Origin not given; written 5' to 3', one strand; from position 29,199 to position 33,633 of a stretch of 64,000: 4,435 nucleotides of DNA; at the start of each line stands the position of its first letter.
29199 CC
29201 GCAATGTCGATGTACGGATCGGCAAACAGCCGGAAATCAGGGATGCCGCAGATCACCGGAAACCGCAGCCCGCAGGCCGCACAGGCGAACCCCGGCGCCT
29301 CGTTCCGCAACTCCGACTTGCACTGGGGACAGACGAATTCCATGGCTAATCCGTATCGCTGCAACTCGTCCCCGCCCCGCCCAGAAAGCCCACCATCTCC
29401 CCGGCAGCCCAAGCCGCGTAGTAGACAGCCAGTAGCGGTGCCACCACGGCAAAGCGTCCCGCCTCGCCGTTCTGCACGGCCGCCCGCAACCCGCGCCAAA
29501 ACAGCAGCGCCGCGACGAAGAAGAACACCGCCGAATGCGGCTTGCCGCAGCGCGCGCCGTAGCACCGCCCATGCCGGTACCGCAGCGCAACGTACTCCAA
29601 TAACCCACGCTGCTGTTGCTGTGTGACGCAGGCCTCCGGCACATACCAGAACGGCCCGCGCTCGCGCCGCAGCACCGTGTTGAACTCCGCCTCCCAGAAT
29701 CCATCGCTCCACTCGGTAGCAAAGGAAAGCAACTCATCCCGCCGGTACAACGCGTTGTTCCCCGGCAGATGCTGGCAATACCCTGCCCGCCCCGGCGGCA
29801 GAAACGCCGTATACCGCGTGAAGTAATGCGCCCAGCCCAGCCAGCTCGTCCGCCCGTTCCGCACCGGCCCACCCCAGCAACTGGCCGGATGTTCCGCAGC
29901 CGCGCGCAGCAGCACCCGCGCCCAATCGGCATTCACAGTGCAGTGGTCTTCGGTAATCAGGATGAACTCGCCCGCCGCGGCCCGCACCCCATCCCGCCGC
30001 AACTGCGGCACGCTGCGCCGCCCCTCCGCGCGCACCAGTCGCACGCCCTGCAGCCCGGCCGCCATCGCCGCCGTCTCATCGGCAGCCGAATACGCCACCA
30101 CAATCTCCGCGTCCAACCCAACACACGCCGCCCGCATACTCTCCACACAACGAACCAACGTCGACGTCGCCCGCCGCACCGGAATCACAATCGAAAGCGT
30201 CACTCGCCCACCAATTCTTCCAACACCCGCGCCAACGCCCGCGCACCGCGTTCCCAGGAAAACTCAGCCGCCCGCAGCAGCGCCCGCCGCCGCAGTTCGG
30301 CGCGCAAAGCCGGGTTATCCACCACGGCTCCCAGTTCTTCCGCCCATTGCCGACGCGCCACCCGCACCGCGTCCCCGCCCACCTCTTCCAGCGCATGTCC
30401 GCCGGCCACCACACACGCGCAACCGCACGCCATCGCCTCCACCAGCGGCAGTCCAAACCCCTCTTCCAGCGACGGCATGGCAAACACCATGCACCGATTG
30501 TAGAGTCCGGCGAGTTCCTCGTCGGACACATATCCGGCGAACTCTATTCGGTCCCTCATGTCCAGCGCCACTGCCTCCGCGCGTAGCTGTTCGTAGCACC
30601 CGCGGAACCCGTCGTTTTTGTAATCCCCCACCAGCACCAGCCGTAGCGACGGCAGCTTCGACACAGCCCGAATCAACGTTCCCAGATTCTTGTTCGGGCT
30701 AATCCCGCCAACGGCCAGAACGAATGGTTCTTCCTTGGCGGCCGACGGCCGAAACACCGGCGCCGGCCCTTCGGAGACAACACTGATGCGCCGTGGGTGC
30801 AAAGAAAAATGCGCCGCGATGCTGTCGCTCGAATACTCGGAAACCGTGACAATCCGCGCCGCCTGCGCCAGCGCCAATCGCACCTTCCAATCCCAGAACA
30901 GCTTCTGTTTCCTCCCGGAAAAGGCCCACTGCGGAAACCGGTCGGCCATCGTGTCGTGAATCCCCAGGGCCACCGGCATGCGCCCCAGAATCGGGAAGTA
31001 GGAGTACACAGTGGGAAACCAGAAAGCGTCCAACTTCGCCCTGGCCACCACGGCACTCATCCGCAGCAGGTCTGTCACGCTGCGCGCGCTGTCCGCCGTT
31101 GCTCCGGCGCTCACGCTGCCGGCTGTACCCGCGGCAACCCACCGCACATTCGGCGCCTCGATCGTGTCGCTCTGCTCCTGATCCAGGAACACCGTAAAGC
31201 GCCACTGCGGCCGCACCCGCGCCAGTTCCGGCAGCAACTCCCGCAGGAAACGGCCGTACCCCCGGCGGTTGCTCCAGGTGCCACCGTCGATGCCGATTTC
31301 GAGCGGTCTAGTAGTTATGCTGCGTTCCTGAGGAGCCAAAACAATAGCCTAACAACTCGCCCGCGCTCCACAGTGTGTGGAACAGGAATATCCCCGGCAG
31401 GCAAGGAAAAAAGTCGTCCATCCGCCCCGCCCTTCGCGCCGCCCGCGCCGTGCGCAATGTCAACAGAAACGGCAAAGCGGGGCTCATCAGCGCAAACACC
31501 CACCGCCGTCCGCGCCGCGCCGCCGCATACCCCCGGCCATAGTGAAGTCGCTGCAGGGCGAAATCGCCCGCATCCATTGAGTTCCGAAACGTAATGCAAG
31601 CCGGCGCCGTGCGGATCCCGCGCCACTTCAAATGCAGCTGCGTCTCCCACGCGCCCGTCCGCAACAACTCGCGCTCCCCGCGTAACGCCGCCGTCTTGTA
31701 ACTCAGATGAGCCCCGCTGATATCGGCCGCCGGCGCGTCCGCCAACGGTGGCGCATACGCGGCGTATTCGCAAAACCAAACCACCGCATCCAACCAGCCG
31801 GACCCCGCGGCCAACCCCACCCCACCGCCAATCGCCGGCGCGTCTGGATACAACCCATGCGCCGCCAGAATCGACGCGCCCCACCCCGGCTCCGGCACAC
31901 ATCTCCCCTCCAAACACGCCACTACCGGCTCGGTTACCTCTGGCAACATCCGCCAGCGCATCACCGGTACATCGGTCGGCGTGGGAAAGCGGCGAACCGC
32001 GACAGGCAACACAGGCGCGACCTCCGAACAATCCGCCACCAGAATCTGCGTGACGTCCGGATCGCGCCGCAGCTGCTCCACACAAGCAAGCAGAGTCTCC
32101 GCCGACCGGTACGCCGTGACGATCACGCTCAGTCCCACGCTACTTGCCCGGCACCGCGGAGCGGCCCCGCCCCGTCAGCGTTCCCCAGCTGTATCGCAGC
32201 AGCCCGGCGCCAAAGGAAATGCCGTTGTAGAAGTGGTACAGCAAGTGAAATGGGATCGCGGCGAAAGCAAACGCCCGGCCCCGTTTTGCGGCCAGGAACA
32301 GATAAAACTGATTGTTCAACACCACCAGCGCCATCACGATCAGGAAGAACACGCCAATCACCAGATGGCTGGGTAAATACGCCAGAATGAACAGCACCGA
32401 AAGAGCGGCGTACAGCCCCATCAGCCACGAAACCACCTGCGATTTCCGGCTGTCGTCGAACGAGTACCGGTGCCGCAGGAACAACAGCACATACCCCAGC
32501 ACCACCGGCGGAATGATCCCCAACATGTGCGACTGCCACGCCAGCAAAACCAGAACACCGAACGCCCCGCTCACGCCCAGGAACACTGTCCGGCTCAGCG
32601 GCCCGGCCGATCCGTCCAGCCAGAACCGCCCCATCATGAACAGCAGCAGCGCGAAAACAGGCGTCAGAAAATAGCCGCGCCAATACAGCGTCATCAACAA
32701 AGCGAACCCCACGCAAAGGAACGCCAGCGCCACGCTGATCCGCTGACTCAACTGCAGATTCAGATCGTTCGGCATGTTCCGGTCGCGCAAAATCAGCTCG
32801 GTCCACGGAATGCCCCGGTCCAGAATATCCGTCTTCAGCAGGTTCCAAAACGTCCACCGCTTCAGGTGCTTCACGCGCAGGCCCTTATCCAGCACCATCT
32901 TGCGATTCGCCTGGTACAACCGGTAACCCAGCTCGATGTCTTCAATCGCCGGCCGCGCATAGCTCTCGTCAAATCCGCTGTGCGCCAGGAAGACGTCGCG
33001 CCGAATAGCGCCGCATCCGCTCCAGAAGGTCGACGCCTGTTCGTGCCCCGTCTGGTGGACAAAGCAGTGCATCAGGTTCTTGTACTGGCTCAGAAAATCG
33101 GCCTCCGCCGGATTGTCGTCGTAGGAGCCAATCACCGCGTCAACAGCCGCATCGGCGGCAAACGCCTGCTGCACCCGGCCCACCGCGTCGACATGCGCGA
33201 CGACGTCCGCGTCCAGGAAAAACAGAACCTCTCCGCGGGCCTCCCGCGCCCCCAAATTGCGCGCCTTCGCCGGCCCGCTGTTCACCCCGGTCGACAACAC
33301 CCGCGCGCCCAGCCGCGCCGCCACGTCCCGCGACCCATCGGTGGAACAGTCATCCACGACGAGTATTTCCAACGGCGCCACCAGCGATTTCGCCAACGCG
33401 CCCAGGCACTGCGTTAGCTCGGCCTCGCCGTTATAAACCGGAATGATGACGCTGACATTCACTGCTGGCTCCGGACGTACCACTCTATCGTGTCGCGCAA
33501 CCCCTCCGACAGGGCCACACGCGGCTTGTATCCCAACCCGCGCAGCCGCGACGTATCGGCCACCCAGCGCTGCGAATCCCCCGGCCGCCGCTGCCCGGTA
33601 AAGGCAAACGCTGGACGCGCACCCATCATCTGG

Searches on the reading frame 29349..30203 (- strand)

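Call 57: search_protein_families(library=pfam, proteins=[window:29349-30203:-], max_evalue=0.0001)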
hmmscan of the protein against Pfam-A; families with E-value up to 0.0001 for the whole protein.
window:29349-30203:- (285 aa): 1 family
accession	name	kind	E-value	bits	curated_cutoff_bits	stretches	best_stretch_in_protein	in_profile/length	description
PF00535.33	Glycos_transf_2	-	1.3e-14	54.9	23.3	1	4-156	1-162/168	Glycosyl transferase family 2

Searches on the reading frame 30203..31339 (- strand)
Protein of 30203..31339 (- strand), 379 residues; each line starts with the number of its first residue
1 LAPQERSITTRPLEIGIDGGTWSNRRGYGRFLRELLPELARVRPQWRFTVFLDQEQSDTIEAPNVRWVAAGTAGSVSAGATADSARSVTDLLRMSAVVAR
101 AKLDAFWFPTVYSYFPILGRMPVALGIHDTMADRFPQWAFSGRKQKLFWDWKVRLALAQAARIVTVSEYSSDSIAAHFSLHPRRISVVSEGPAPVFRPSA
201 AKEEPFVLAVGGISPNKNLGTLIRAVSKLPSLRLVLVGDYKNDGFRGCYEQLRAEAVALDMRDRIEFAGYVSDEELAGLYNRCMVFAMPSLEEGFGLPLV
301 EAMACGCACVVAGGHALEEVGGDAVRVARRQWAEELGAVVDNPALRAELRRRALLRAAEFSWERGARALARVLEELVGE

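Call 57: search_protein_families(library=pfam, proteins=[window:30203-31339:-], max_evalue=0.0001)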
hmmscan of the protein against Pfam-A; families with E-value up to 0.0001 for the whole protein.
window:30203-31339:- (379 aa): 5 families
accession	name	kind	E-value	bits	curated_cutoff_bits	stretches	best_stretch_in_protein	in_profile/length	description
PF00534.26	Glycos_transf_1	-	1.2e-24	87.2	26.4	1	200-325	11-135/172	Glycosyl transferases group 1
PF13692.12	Glyco_trans_1_4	-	1.1e-23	84.5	27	1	205-333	2-133/142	Glycosyl transferases group 1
PF13439.12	Glyco_transf_4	-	2.1e-09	38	28.5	1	27-191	3-165/170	Glycosyltransferase Family 4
PF20706.3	GT4-conflict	-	5.4e-09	35.9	26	1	157-313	144-312/385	Family 4 Glycosyltransferase in conflict systems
PF13524.12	Glyco_trans_1_2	-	3.2e-08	34.1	25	1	222-369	5-142/144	Glycosyl transferase-like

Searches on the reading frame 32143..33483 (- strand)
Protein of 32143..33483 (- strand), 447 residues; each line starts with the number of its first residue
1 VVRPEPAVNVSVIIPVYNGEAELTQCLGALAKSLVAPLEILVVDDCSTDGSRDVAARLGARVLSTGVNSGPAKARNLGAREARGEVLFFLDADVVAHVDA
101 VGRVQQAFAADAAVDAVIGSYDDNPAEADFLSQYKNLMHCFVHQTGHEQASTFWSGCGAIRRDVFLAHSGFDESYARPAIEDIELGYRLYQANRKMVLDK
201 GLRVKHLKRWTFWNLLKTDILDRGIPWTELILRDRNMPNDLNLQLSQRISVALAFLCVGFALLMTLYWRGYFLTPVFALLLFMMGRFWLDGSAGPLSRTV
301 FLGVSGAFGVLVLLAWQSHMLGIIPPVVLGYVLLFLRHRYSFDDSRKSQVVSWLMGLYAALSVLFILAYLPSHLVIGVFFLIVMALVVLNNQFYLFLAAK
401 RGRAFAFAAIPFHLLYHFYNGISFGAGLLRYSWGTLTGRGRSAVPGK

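Call 57: search_protein_families(library=pfam, proteins=[window:32143-33483:-], max_evalue=0.0001)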
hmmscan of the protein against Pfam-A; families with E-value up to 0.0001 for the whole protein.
window:32143-33483:- (447 aa): 4 families
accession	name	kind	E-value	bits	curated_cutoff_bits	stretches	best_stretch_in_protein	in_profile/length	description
PF00535.33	Glycos_transf_2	-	4.9e-29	101.9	23.3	1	11-165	1-164/168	Glycosyl transferase family 2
PF10111.15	Glyco_tranf_2_2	-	2.2e-13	50.8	27.3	1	11-196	1-206/276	Glycosyltransferase like family 2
PF13641.12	Glyco_tranf_2_3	-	1.8e-11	45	27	1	10-217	3-222/230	Glycosyltransferase like family 2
PF13632.12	Glyco_trans_2_3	-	5.2e-05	23.6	27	1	88-285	3-193/198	Glycosyl transferase family group 2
